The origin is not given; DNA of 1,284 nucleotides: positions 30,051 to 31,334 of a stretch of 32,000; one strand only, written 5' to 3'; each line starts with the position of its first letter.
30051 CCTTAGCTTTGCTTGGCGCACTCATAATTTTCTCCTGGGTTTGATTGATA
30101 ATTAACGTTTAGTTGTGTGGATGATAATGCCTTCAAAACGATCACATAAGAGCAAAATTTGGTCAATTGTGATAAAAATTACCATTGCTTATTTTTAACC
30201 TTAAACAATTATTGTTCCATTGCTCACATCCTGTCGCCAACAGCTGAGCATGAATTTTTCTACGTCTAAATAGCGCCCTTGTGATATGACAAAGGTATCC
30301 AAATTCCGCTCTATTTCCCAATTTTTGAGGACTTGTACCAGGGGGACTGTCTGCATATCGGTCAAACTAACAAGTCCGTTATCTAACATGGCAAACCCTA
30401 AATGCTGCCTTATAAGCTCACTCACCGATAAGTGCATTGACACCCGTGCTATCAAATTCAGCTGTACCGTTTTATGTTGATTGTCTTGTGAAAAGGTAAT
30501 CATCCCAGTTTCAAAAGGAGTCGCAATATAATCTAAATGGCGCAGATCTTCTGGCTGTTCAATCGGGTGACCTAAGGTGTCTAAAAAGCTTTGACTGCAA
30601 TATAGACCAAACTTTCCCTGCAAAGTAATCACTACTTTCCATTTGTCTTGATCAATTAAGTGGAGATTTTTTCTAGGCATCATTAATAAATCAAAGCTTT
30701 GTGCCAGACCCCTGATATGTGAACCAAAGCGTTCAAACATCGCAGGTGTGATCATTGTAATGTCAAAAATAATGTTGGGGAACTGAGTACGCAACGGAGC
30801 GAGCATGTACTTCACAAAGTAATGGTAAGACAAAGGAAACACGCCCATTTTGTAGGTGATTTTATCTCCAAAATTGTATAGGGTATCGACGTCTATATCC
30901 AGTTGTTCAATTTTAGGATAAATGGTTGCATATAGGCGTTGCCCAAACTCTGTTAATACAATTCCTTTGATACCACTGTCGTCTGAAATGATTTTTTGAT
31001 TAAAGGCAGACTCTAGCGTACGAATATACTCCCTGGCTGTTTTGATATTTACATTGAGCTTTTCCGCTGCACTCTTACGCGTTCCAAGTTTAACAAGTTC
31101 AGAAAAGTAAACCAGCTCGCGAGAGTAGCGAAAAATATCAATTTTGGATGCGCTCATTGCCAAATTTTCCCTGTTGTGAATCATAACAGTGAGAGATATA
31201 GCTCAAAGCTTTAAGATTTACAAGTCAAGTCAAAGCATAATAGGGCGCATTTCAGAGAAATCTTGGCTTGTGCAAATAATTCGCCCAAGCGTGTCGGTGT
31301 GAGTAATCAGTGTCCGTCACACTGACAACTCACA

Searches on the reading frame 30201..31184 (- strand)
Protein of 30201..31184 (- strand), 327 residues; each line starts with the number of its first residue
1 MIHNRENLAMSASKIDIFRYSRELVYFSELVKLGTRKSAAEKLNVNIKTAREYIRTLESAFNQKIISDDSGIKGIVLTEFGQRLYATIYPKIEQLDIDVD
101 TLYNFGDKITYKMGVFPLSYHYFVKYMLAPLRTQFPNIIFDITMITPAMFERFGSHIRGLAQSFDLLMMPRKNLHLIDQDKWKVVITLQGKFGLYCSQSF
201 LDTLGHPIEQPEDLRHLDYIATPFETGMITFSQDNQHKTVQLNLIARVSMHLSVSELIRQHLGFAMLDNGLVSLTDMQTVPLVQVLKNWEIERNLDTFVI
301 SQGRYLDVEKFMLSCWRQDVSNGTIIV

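Call 38: search_protein_families(library=pfam, proteins=[window:30201-31184:-], max_evalue=0.01)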
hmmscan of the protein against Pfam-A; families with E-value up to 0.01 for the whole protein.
window:30201-31184:- (327 aa): 2 families
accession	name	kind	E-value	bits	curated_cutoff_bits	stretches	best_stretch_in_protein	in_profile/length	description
PF00126.33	HTH_1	-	2.6e-06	27.7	26.6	1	22-82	2-60/60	Bacterial regulatory helix-turn-helix protein, lysR family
PF03466.25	LysR_substrate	-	9.6e-05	22.3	28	1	111-294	8-182/209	LysR substrate binding domain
